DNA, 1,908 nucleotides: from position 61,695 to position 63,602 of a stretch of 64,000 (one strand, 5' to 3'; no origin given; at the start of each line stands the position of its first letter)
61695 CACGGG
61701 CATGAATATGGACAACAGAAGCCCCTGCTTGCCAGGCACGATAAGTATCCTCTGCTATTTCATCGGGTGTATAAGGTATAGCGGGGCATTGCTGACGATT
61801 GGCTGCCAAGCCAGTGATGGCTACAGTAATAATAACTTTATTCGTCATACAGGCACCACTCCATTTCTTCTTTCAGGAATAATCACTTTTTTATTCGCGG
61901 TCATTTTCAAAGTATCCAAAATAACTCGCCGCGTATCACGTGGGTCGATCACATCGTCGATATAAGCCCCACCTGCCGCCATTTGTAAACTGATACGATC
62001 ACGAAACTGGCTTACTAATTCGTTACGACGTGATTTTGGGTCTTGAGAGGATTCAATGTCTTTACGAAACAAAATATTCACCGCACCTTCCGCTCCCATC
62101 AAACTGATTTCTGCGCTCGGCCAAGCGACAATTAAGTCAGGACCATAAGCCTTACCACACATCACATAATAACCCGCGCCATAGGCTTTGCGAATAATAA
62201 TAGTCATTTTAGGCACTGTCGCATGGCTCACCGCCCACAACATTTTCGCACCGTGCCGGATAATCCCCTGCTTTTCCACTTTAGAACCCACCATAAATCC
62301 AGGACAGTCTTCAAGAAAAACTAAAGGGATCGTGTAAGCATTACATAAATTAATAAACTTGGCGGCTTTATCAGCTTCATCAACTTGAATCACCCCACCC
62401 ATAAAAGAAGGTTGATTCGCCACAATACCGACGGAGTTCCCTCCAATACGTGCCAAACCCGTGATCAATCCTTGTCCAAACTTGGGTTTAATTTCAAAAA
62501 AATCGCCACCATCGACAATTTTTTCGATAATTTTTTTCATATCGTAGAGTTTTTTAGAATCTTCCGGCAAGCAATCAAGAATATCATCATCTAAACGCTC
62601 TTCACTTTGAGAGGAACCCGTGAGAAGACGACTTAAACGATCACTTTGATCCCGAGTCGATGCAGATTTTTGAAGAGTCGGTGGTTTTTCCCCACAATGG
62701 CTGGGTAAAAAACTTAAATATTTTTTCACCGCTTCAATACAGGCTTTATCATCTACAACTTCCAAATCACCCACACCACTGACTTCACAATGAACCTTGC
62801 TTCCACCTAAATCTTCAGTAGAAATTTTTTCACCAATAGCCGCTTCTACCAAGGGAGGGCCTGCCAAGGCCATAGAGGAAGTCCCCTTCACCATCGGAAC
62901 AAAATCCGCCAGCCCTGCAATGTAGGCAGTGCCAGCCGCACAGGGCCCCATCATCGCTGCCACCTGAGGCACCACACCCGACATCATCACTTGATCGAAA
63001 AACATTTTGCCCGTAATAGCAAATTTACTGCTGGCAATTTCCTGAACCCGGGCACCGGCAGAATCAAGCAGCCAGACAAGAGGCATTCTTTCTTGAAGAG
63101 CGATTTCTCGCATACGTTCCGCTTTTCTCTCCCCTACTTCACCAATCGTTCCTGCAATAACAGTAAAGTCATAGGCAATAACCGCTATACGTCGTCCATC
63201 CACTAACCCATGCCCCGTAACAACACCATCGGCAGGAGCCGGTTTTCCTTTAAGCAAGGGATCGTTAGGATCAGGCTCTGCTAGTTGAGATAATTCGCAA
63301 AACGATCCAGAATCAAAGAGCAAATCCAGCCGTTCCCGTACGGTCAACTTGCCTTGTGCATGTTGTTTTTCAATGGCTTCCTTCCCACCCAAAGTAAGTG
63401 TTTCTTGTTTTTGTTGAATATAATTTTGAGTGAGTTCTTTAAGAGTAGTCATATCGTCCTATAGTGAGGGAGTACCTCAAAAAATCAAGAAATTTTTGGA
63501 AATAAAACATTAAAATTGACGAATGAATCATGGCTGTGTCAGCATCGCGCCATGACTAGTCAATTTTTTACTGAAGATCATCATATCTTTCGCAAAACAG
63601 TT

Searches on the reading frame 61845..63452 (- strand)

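Call 63: search_protein_families(library=pfam, proteins=[window:61845-63452:-], max_evalue=0.0001)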
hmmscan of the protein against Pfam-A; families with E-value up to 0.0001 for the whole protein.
window:61845-63452:- (535 aa): 2 families
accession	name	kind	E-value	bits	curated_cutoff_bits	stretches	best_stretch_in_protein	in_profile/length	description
PF01039.27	Carboxyl_trans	-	1.9e-152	508.8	22.3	1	29-532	1-492/493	Carboxyl transferase domain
PF03255.19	ACCA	-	3.3e-07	30.2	23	0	360-465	133-234/310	Acetyl co-enzyme A carboxylase carboxyltransferase-like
